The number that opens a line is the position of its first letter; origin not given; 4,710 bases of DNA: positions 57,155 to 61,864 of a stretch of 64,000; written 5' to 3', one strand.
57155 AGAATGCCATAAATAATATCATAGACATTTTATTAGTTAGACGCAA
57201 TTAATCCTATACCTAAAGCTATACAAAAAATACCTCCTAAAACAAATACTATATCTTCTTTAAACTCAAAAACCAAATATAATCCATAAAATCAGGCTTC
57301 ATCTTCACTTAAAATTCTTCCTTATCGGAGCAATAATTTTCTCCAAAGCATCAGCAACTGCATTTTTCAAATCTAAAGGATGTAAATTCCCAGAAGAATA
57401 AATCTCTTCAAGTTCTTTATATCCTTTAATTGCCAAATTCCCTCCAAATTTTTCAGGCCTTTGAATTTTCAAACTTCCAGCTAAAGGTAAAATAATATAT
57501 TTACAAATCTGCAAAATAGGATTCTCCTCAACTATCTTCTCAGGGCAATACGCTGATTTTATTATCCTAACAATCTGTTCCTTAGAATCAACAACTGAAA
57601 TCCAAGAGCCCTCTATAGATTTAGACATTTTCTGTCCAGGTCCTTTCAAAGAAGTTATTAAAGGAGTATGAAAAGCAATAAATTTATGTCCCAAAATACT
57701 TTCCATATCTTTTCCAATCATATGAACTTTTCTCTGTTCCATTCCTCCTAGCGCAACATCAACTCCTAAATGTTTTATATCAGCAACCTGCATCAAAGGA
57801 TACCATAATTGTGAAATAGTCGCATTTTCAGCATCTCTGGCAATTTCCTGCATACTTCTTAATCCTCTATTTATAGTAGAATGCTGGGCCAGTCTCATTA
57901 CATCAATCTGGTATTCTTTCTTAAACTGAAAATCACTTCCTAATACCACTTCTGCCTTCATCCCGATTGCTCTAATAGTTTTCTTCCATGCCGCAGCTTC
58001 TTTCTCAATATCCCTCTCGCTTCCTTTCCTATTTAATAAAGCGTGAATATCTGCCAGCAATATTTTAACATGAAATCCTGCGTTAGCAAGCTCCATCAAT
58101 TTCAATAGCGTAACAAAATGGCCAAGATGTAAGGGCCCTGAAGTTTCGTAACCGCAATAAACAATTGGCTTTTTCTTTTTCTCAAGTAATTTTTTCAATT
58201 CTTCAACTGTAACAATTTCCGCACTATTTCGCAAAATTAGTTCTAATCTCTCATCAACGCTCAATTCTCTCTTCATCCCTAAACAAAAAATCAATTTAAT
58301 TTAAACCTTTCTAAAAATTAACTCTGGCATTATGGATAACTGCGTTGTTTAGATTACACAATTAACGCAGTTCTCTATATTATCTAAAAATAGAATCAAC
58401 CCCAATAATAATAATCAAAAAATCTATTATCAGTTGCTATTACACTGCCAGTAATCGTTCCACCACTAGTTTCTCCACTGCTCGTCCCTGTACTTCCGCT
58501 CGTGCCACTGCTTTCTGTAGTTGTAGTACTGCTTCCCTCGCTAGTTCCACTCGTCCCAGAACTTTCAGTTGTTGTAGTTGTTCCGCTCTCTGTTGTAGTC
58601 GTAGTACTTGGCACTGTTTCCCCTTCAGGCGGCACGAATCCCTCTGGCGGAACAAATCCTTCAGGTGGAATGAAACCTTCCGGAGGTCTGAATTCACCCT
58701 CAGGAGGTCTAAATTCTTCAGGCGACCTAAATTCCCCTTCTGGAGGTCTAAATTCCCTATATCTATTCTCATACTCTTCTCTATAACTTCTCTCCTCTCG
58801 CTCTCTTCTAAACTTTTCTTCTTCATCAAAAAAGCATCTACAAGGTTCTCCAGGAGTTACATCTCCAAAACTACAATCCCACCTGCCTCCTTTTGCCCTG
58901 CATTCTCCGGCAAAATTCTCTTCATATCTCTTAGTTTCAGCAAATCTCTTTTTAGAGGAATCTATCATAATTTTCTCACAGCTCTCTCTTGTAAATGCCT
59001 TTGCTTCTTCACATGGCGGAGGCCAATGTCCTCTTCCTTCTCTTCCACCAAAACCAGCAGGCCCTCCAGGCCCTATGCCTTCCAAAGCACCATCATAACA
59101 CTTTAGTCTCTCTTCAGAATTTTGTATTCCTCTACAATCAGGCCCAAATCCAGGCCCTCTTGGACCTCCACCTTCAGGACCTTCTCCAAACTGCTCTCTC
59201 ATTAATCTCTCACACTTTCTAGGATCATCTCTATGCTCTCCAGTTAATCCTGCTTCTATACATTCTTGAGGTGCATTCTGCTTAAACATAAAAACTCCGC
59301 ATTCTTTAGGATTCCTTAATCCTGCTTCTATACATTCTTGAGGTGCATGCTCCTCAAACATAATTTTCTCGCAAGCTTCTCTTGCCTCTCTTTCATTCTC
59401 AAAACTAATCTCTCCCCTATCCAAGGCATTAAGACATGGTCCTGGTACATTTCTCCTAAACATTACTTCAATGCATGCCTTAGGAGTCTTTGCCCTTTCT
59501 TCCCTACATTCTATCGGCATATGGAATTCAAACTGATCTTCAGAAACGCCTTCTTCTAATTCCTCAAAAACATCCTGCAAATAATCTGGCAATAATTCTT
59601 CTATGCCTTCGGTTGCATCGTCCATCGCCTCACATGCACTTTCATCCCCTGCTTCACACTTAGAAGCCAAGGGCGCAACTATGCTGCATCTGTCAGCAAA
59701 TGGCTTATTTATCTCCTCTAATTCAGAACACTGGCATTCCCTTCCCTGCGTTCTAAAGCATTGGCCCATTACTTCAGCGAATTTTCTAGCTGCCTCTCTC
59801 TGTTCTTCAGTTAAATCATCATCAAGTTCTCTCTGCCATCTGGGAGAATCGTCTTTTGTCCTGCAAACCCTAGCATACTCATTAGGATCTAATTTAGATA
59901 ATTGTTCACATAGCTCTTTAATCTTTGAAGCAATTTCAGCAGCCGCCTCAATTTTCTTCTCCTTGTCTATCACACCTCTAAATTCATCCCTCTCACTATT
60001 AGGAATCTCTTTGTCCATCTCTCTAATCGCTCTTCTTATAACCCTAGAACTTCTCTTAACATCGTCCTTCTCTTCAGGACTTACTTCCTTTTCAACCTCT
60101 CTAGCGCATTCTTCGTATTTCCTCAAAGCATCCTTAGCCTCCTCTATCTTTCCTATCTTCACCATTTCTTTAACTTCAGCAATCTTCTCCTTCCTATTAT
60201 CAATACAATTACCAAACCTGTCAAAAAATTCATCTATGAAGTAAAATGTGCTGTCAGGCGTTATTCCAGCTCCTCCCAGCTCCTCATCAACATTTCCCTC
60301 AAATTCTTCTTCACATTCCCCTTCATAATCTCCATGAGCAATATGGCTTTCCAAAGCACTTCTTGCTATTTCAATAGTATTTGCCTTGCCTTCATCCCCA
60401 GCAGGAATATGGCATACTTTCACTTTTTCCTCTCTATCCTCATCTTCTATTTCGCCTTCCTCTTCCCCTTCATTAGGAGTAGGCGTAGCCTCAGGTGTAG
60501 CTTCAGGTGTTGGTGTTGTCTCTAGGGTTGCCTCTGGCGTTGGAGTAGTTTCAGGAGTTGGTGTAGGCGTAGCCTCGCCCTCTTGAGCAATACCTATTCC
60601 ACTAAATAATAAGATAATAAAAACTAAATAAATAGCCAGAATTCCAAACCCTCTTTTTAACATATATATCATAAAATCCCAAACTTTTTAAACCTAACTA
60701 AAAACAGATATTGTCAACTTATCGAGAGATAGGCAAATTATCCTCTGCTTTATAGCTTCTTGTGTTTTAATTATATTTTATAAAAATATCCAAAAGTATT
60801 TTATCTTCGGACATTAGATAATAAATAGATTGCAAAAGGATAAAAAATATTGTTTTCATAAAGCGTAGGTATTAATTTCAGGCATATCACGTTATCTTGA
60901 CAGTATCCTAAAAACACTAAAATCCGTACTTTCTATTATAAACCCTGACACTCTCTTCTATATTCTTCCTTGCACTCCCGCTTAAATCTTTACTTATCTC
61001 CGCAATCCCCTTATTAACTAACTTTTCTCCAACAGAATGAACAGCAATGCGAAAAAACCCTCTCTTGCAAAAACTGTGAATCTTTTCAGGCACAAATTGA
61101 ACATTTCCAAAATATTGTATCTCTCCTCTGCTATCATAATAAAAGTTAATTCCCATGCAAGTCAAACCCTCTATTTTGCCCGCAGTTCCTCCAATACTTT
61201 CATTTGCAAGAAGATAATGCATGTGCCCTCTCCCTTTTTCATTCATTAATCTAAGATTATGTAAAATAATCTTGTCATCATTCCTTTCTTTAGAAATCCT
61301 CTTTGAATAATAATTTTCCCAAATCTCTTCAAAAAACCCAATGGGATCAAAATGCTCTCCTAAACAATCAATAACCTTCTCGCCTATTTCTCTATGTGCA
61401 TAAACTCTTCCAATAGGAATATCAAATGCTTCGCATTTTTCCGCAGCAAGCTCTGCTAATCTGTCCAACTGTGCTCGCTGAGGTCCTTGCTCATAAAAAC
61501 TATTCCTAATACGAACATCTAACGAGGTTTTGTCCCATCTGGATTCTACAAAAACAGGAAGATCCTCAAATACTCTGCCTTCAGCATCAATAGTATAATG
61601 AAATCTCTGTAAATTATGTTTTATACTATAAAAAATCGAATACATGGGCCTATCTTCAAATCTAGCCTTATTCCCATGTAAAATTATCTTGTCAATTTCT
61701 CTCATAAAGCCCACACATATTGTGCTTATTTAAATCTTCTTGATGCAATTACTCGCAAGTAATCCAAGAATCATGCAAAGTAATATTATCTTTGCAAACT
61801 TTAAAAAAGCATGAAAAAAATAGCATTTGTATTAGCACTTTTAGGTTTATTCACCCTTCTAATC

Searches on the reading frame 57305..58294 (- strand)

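Call 6: search_protein_families(library=pfam, proteins=[window:57305-58294:-], max_evalue=0.01)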
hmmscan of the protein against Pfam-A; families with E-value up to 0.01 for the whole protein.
window:57305-58294:- (329 aa): 1 family
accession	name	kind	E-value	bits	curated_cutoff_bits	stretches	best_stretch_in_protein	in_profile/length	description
PF00579.31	tRNA-synt_1b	-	3e-43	148.7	21.1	1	39-320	2-290/292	tRNA synthetases class I (W and Y)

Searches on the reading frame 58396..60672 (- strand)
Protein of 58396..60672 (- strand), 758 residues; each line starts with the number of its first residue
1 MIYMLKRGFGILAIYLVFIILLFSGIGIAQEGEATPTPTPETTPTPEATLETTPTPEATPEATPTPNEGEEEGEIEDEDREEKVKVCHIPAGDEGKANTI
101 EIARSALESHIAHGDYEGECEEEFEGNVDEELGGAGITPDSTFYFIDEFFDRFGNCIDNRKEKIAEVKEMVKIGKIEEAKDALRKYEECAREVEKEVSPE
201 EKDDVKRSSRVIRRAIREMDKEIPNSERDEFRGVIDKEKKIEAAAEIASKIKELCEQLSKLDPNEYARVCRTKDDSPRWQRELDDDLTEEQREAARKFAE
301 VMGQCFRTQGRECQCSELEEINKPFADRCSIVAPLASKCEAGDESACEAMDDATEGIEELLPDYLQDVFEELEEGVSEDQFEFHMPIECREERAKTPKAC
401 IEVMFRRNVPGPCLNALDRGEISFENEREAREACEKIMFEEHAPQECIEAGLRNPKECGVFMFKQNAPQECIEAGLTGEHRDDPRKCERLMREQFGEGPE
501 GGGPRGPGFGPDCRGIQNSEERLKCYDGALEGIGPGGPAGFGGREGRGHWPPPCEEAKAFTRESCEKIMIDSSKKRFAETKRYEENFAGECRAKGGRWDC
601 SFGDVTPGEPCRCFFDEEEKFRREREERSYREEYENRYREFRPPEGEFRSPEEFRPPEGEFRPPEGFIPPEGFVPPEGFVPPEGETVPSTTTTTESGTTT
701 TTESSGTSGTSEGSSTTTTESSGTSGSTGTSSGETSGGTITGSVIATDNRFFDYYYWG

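Call 6: search_protein_families(library=pfam, proteins=[window:58396-60672:-], max_evalue=0.01)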
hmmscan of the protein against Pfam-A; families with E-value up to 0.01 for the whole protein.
window:58396-60672:- (758 aa): 1 family
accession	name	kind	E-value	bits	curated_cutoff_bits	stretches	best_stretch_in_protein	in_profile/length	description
PF18915.5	DUF5667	-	0.0076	17.1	27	0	136-204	1-77/99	Domain of unknown function (DUF5667)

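Call 26: search_protein_families(library=ncbifam, proteins=[window:58396-60672:-], max_evalue=0.1)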
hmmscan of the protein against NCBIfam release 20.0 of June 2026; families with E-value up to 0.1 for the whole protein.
window:58396-60672:- (758 aa): 0 families

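Call 66: search_solved_structures(query=window:58396-60672:-, max_evalue=1)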
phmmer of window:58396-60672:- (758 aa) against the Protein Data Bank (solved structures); distinct sequences matched with E-value up to 1: 1.
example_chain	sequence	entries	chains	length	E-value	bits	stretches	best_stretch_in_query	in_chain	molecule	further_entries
2kym_A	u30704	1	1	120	0.1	14.1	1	111-192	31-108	Bud emergence protein 1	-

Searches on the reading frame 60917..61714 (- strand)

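Call 41: search_protein_families(library=pfam, proteins=[window:60917-61714:-], max_evalue=0.01)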
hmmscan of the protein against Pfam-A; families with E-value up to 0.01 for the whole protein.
window:60917-61714:- (265 aa): 1 family
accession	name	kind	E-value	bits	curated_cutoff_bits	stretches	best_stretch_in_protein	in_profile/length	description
PF01510.30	Amidase_2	-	6.2e-08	33.5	26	1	5-110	3-122/131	N-acetylmuramoyl-L-alanine amidase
